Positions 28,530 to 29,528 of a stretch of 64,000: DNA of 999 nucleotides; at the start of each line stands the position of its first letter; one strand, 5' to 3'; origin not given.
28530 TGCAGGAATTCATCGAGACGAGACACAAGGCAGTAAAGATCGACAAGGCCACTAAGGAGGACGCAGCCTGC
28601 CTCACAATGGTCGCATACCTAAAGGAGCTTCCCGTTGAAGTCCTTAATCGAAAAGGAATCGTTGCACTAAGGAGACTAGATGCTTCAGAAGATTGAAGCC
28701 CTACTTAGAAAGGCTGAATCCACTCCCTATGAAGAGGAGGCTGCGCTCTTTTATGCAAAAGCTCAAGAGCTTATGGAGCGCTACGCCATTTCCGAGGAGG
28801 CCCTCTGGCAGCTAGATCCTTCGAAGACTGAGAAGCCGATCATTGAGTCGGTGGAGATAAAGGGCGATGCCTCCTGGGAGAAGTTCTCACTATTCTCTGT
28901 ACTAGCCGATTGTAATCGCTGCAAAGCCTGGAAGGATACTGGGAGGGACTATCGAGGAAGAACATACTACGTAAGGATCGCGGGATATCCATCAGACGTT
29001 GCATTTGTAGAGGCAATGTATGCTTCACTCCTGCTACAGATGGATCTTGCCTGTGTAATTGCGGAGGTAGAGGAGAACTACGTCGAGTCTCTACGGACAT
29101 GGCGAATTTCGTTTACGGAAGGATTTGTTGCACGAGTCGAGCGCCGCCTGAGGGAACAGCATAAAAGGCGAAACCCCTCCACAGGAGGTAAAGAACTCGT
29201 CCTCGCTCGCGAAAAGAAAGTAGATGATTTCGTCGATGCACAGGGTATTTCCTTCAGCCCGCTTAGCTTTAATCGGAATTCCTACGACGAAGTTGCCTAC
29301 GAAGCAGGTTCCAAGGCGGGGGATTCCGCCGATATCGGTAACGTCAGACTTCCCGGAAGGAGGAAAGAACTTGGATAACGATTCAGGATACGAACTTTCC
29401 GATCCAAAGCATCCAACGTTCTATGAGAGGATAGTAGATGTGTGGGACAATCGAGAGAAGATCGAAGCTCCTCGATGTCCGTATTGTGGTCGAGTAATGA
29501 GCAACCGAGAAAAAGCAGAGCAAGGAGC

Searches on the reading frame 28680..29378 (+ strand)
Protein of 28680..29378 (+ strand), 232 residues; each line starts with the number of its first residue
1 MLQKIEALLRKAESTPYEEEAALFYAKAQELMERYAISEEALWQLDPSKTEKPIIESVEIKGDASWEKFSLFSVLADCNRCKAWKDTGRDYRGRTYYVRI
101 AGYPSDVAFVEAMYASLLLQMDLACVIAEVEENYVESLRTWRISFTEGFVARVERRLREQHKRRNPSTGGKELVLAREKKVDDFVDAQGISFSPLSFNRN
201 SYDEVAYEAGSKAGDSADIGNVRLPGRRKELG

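Call 80: search_protein_families(library=pfam, proteins=[window:28680-29378:+], max_evalue=0.001)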
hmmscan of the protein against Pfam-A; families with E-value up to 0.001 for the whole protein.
window:28680-29378:+ (232 aa): 2 families
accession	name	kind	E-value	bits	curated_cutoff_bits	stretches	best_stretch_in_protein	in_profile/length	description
PF10979.13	DUF2786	-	5.6e-15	55.5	23.9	1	1-39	2-40/40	Protein of unknown function (DUF2786)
PF23771.1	DUF7168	-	4.2e-12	46.3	25.5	1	64-185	21-133/140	Domain of unknown function (DUF7168)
